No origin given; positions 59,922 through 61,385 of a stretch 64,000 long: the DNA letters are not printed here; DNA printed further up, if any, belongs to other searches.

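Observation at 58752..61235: Uncharacterised anSME-like SPASM radical-SAM gene head-to-head with mmp10 directly behind mcrA: candidate new MCR maturation enzyme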

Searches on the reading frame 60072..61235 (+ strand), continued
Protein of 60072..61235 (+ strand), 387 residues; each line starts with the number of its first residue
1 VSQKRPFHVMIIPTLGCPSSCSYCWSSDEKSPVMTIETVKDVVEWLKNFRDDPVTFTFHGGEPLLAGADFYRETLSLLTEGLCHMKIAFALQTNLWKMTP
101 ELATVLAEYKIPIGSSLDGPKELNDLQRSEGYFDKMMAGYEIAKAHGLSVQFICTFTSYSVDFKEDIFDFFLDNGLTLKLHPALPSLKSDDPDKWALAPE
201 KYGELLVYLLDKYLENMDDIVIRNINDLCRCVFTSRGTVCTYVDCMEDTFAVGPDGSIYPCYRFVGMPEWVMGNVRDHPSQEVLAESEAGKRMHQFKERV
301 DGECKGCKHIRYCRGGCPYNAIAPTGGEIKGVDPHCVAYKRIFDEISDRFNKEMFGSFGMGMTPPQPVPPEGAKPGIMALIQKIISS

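Call 48: find_homologous_proteins(query=P0125, max_evalue=1e-30)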
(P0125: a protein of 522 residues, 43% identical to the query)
Query P0125 (522 aa): 664 proteins with E <= 1e-30 among 8000 candidates; the best 120 are listed.
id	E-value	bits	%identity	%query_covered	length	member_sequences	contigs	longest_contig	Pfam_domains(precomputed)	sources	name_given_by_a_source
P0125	0.0e+0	1236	100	100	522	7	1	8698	PF13186.12,PF04055.28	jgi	jgi:uncharacterized protein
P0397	1.6e-284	962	83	77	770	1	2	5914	PF13186.12,PF04055.28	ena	-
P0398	3.8e-211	720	60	86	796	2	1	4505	PF13186.12,PF04055.28,PF13353.12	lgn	-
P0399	1.3e-194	666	58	79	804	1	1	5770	PF13186.12,PF04055.28,PF13353.12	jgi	jgi:uncharacterized protein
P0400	5.1e-192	657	58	78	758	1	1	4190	PF13186.12,PF04055.28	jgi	jgi:uncharacterized protein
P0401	2.2e-190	652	57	81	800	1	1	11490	PF13186.12,PF04055.28,PF13353.12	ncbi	-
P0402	8.0e-189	647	55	81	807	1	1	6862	PF13186.12,PF04055.28,PF13353.12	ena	-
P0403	8.1e-189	647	58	77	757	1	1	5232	PF13186.12,PF04055.28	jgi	jgi:uncharacterized protein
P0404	3.1e-188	645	54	79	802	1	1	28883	PF13186.12,PF04055.28,PF13353.12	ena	-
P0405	4.6e-188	644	55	80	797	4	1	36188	PF13186.12,PF04055.28,PF13353.12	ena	-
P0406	2.2e-187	642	55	82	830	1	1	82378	PF13186.12,PF04055.28,PF13353.12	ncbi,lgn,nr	ncbi:MAG: TIGR04083 family peptide-modifying radical SAM enzyme [Chloroflexota bacterium]|nr:MAG: TI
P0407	3.0e-187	641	53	80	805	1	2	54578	PF13186.12,PF04055.28,PF13353.12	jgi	jgi:uncharacterized protein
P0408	9.2e-187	640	57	73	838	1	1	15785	PF13186.12,PF04055.28,PF13353.12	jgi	jgi:uncharacterized protein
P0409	1.2e-185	636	54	81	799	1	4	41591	PF13186.12,PF04055.28,PF13353.12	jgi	jgi:uncharacterized protein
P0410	7.0e-185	634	55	80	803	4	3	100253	PF13186.12,PF04055.28,PF13353.12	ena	-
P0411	9.6e-185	633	56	79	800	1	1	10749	PF13186.12,PF04055.28,PF13353.12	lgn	-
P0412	6.7e-184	630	55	80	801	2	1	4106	PF13186.12,PF04055.28,PF13353.12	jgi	jgi:uncharacterized protein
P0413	1.3e-183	629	55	77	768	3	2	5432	PF13186.12,PF04055.28,PF13353.12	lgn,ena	-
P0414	3.1e-183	628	56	74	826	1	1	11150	PF13186.12,PF04055.28,PF13353.12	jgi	jgi:uncharacterized protein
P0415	5.2e-183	627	52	84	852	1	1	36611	PF13186.12,PF04055.28,PF13353.12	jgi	jgi:uncharacterized protein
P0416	6.2e-183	627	55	77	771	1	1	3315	PF13186.12,PF04055.28,PF13353.12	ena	-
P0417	1.7e-182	626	53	98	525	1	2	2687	PF13186.12,PF04055.28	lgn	-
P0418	2.3e-182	625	54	79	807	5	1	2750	PF13186.12,PF04055.28,PF13353.12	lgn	-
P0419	7.3e-182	624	53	74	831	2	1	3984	PF13186.12,PF04055.28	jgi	jgi:uncharacterized protein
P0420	8.3e-182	623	55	81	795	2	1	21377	PF13186.12,PF04055.28,PF13353.12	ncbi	ncbi:MAG: TIGR04083 family peptide-modifying radical SAM enzyme [Chloroflexota bacterium]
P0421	9.2e-182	623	54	79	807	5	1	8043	PF13186.12,PF04055.28,PF13353.12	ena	-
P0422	2.0e-181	622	53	81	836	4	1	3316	PF13186.12,PF04055.28,PF13353.12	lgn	-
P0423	4.2e-181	621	55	79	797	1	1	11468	PF13186.12,PF04055.28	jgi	jgi:uncharacterized protein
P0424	9.9e-181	620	55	80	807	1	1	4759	PF13186.12,PF04055.28,PF13353.12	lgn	-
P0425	2.9e-180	618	52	79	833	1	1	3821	PF13186.12,PF04055.28,PF13353.12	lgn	-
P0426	3.3e-180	618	55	80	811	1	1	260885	PF13186.12,PF04055.28,PF13353.12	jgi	jgi:uncharacterized protein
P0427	5.1e-180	617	55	80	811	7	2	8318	PF13186.12,PF04055.28,PF13353.12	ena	-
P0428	1.0e-178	613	56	80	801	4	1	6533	PF13186.12,PF04055.28,PF13353.12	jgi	jgi:uncharacterized protein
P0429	1.1e-178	613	54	81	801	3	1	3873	PF13186.12,PF04055.28,PF13353.12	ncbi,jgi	ncbi:MAG: TIGR04083 family peptide-modifying radical SAM enzyme [Anaerolineae bacterium]|jgi:unchara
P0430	1.8e-178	612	52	81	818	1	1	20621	PF13186.12,PF04055.28,PF13353.12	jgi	jgi:uncharacterized protein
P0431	2.0e-178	612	56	80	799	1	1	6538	PF13186.12,PF04055.28,PF13353.12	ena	-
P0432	2.4e-178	612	51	81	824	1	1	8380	PF13186.12,PF04055.28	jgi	jgi:uncharacterized protein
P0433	3.3e-178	612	53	75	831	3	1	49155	PF13186.12,PF04055.28,PF13353.12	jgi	jgi:uncharacterized protein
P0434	5.5e-178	611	55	80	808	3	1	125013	PF13186.12,PF04055.28,PF13353.12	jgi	jgi:uncharacterized protein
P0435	5.6e-178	611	52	81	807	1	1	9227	PF13186.12,PF04055.28,PF13353.12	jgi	jgi:uncharacterized protein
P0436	7.8e-178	610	57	75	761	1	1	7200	PF13186.12,PF04055.28,PF13353.12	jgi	jgi:uncharacterized protein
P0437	1.3e-177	610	49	86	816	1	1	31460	PF13186.12,PF04055.28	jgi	jgi:uncharacterized protein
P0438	1.5e-177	609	54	78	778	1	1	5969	PF13186.12,PF04055.28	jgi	jgi:uncharacterized protein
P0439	1.9e-177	609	55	81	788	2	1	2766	PF13186.12,PF04055.28,PF13353.12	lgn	-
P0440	2.5e-177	609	55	74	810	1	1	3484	PF13186.12,PF04055.28,PF13353.12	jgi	jgi:uncharacterized protein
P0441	4.6e-177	608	50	82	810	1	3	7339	PF13186.12,PF04055.28,PF13353.12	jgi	jgi:uncharacterized protein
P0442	6.6e-177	607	56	75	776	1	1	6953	PF13186.12,PF04055.28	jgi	jgi:uncharacterized protein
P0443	2.1e-176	606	55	83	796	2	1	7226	PF13186.12,PF04055.28,PF13353.12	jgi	-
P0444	1.7e-175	603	53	79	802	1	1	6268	PF13186.12,PF04055.28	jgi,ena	-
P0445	8.3e-175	600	55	75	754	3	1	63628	PF13186.12,PF04055.28,PF13353.12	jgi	jgi:uncharacterized protein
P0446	1.1e-174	600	53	79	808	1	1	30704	PF13186.12,PF04055.28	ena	-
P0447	1.2e-174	600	54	74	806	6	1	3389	PF13186.12,PF04055.28,PF13353.12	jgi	jgi:uncharacterized protein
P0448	2.2e-174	599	56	71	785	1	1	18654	PF13186.12,PF04055.28,PF13353.12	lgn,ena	-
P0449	2.9e-174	598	54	74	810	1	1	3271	PF13186.12,PF04055.28,PF13353.12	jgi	jgi:uncharacterized protein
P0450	3.0e-174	598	50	86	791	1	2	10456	PF13186.12,PF04055.28,PF13353.12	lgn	-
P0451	7.7e-174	597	49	81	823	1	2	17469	PF13186.12,PF04055.28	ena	-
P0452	2.2e-173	596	53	79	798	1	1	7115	PF13186.12,PF04055.28,PF13353.12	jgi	jgi:uncharacterized protein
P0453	4.2e-173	595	50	86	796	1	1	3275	PF13186.12,PF04055.28,PF13353.12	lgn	-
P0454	5.0e-173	594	56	80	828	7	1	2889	PF13186.12,PF04055.28,PF13353.12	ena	-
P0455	8.0e-173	594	47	85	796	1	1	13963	PF13186.12,PF04055.28,PF13353.12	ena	-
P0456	1.1e-172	593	50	81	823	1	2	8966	PF13186.12,PF04055.28,PF13353.12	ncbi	-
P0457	1.6e-172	593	52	79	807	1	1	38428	PF13186.12,PF04055.28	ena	-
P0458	3.3e-172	592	50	86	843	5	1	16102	PF13186.12,PF04055.28,PF13353.12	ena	-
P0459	3.9e-172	591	50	86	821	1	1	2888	PF13186.12,PF04055.28,PF13353.12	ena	-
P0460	4.3e-172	591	48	80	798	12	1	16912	PF13186.12,PF04055.28,PF13353.12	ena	-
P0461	5.3e-172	591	51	78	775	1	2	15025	PF13186.12,PF04055.28,PF13353.12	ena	-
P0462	9.4e-172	590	50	84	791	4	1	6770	PF13186.12,PF04055.28,PF13353.12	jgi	jgi:uncharacterized protein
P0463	1.2e-171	590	54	75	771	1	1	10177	PF13186.12,PF04055.28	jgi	jgi:uncharacterized protein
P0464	1.2e-171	590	53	79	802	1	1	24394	PF13186.12,PF04055.28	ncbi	ncbi:MAG: TIGR04083 family peptide-modifying radical SAM enzyme [Candidatus Limnocylindrales bacteri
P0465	3.4e-171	588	53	79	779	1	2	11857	PF13186.12,PF04055.28,PF13353.12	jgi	jgi:uncharacterized protein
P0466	4.6e-171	588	53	75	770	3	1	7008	PF13186.12,PF04055.28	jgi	jgi:uncharacterized protein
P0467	6.4e-171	587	54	77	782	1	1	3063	PF13186.12,PF04055.28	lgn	-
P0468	6.5e-171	587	48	82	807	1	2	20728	PF13186.12,PF04055.28,PF13353.12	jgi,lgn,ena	-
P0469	1.3e-170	586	50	83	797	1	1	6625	PF13186.12,PF04055.28,PF13353.12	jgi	jgi:uncharacterized protein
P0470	2.4e-170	586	55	80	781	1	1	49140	PF13186.12,PF04055.28,PF13353.12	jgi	jgi:uncharacterized protein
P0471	4.7e-170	585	54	81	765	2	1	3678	PF13186.12,PF04055.28,PF13353.12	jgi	-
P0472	6.0e-170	584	53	80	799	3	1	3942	PF13186.12,PF04055.28,PF13353.12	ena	-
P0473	1.4e-169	583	52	80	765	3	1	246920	PF13186.12,PF04055.28,PF13353.12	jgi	jgi:uncharacterized protein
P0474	1.7e-169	583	54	79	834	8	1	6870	PF13186.12,PF04055.28,PF13353.12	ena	-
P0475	2.2e-169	582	54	73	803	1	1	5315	PF13186.12,PF04055.28,PF13353.12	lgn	-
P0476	8.0e-169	581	55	75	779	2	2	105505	PF13186.12,PF04055.28,PF13353.12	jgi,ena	jgi:uncharacterized protein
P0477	1.5e-168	580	52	77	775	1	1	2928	PF13186.12,PF04055.28,PF13353.12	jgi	-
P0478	2.3e-168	579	54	75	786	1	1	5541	PF13186.12,PF04055.28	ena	-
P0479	6.1e-168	578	52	79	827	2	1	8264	PF13186.12,PF04055.28,PF13353.12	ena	-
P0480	6.4e-168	578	49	88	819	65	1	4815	PF13186.12,PF04055.28,PF13353.12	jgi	-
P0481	9.8e-168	577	52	77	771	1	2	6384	PF13186.12,PF04055.28,PF13353.12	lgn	-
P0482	9.8e-168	577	53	79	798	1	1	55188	PF13186.12,PF04055.28,PF13353.12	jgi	jgi:uncharacterized protein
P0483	1.2e-167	577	49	86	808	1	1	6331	PF13186.12,PF04055.28,PF13353.12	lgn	-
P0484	2.5e-167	576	54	71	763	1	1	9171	PF13186.12,PF04055.28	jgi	jgi:uncharacterized protein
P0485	2.8e-167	575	54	67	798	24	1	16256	PF13186.12,PF04055.28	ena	-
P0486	4.5e-167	575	51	77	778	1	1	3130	PF13186.12,PF04055.28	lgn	-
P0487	4.6e-167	575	51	79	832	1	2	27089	PF13186.12,PF04055.28,PF13353.12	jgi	jgi:uncharacterized protein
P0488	4.6e-167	575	50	77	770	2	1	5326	PF13186.12,PF04055.28,PF13353.12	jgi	jgi:uncharacterized protein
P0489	6.6e-167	574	53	79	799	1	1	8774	PF13186.12,PF04055.28,PF13353.12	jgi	jgi:uncharacterized protein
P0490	8.9e-167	574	51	77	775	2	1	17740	PF13186.12,PF04055.28,PF13353.12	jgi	jgi:uncharacterized protein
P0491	1.2e-166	573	49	86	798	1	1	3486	PF13186.12,PF04055.28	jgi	jgi:uncharacterized protein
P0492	1.7e-166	573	52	79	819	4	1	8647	PF13186.12,PF04055.28,PF13353.12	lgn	-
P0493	2.1e-166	573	49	81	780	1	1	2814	PF13186.12,PF04055.28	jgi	jgi:uncharacterized protein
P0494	5.2e-166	571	49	86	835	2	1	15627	PF13186.12,PF04055.28,PF13353.12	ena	-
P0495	5.3e-166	571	53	73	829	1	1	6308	PF13186.12,PF04055.28,PF13353.12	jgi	jgi:uncharacterized protein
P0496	7.7e-166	571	54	75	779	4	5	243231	PF13186.12,PF04055.28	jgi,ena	-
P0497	1.3e-165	570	49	86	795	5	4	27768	PF13186.12,PF04055.28,PF13353.12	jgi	-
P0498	1.7e-165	570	52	74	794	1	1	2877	PF13186.12,PF04055.28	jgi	jgi:uncharacterized protein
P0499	1.9e-165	569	53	75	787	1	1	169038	PF13186.12,PF04055.28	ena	-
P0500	3.1e-165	569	47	86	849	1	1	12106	PF13186.12,PF04055.28,PF13353.12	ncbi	ncbi:MAG: TIGR04083 family peptide-modifying radical SAM enzyme [Rhodothermales bacterium]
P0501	3.6e-165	569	51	86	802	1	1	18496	PF13186.12,PF04055.28,PF13353.12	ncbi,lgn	-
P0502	9.2e-165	567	46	86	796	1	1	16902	PF13186.12,PF04055.28,PF13353.12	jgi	jgi:uncharacterized protein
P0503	1.0e-164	567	50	77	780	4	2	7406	PF13186.12,PF04055.28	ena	-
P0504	1.2e-164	567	52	75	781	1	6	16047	PF13186.12,PF04055.28,PF13353.12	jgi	jgi:uncharacterized protein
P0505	1.6e-164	566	50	86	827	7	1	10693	PF13186.12,PF04055.28,PF13353.12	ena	-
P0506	1.6e-164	566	48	98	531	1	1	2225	PF04055.28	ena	-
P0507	2.1e-164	566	53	80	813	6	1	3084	PF13186.12,PF04055.28,PF13353.12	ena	-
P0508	8.1e-164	564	50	77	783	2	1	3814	PF13186.12,PF04055.28,PF13353.12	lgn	-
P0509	8.9e-164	564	53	80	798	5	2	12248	PF13186.12,PF04055.28,PF13353.12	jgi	jgi:uncharacterized protein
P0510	3.6e-163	562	53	80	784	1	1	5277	PF13186.12,PF04055.28,PF13353.12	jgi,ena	jgi:uncharacterized protein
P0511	4.1e-163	562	52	80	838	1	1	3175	PF13186.12,PF04055.28,PF13353.12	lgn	-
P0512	7.6e-163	561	46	91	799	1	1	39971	PF13186.12,PF04055.28,PF13353.12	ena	-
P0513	1.2e-162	560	48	86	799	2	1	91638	PF13186.12,PF04055.28,PF13353.12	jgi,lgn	-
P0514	2.1e-162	559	53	75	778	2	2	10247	PF13186.12,PF04055.28,PF13353.12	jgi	jgi:uncharacterized protein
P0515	3.2e-162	559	52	79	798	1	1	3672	PF13186.12,PF04055.28,PF13353.12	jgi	jgi:uncharacterized protein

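Call 49: find_encoding_contigs(protein=P0406, flank=6000, max_places=2)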
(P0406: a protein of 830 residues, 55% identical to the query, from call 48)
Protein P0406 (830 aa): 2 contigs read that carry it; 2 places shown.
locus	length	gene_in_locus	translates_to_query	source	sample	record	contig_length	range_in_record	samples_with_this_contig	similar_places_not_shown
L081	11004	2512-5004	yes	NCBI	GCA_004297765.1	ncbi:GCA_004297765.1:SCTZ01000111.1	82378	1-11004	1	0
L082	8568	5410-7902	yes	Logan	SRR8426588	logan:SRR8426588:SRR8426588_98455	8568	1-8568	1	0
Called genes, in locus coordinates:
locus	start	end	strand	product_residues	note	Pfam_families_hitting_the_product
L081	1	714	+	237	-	PF03632:Glyco_hydro_65m, PF03633:Glyco_hydro_65C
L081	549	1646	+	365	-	PF00582:Usp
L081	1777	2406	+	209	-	-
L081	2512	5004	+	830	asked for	PF04055:Radical_SAM, PF13353:Fer4_12 (faint), PF04055:Radical_SAM, PF13186:SPASM (weak)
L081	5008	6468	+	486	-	PF13646:HEAT_2, PF03130:HEAT_PBS (weak), PF13646:HEAT_2, PF03130:HEAT_PBS (weak), PF13646:HEAT_2, PF03130:HEAT_PBS (weak), PF13646:HEAT_2, PF13646:HEAT_2, +15 more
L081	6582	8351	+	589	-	-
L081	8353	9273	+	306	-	PF00515:TPR_1 (faint), PF07719:TPR_2 (faint), PF13414:TPR_11 (weak), PF13432:TPR_16 (weak)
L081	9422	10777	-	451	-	PF21269:TreT_GT1, PF00534:Glycos_transf_1, PF13692:Glyco_trans_1_4, PF20706:GT4-conflict (faint)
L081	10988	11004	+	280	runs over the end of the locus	PF00215:OMPdecase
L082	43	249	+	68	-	PF00294:PfkB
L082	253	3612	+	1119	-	PF03636:Glyco_hydro_65N, PF03632:Glyco_hydro_65m, PF03633:Glyco_hydro_65C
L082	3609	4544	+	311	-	PF00582:Usp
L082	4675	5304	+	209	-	-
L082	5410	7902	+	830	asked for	PF04055:Radical_SAM, PF13353:Fer4_12 (faint), PF04055:Radical_SAM, PF13186:SPASM (weak)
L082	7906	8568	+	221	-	?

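Call 50: find_encoding_contigs(protein=P0426, flank=6000, max_places=2)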
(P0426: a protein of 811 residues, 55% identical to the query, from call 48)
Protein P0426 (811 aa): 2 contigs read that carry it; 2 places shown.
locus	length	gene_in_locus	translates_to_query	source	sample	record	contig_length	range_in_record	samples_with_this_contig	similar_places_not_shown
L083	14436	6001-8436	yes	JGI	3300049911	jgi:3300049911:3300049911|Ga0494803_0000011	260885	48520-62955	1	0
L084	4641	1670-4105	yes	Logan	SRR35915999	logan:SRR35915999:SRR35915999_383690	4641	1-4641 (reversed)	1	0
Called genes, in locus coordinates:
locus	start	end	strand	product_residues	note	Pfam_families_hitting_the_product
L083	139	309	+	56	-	-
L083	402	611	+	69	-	-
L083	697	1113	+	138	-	PF17936:Big_6 (weak)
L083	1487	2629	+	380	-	PF02985:HEAT (faint), PF13646:HEAT_2 (weak)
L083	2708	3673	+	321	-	PF01261:AP_endonuc_2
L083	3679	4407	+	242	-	PF02353:CMAS (weak), PF13489:Methyltransf_23, PF13847:Methyltransf_31 (weak), PF08241:Methyltransf_11, PF08242:Methyltransf_12, PF13649:Methyltransf_25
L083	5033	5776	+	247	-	-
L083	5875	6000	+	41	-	-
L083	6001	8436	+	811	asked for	PF04055:Radical_SAM, PF13353:Fer4_12 (faint), PF04055:Radical_SAM, PF13186:SPASM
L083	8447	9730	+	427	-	-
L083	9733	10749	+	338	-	PF01980:TrmO_N, PF13521:AAA_28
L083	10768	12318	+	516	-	PF13513:HEAT_EZ (faint), PF00514:Arm (faint), PF13646:HEAT_2, PF13646:HEAT_2, PF03130:HEAT_PBS (weak), PF13646:HEAT_2, PF03130:HEAT_PBS (weak), PF13646:HEAT_2, +4 more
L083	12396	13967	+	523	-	-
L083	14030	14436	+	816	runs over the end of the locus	-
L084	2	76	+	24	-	?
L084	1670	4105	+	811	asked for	PF04055:Radical_SAM, PF13353:Fer4_12 (faint), PF04055:Radical_SAM, PF13186:SPASM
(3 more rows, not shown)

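Call 59: predict_structure(alignment_id=A2)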
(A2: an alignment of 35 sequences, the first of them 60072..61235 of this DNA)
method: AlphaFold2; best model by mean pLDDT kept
length: 387 residues; sequences in the alignment: 35
mean_pLDDT: 86.3   pTM: 0.85
mean pLDDT of the five models: 86.3, 86.2, 84.7, 83.3, 81.0
residues with pLDDT >= 90: 213; 70-90: 130; 50-70: 23; < 50: 21
segments of 3 or more residues with pLDDT < 50: 241-244, 358-372
pLDDT, mean of each block of 10 residues (from residue 1): 75 85 63 92 96 91 91 98 96 93 98 95 92 95 97 94 97 95 77 87 96 94 90 73 63 94 86 97 93 88 88 82 77 89 92 66 40 69 83
secondary structure, 60 per line:
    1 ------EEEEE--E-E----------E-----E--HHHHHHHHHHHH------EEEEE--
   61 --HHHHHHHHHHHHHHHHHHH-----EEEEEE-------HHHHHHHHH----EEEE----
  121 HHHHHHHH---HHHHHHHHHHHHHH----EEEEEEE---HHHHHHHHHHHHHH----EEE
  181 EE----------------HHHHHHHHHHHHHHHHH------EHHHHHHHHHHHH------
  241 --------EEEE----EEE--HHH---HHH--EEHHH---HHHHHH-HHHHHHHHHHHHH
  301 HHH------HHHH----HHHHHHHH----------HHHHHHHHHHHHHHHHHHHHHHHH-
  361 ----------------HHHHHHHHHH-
elements in order: E7-11 H36-47 E54-58 H63-81 E87-92 H100-108 E113-116 H121-128 H132-145 E150-156 H160-173 E178-182 H199-215 H223-234 E249-252 E257-259 H281-286 H288-303 H310-313 H318-325 H336-359 H377-386
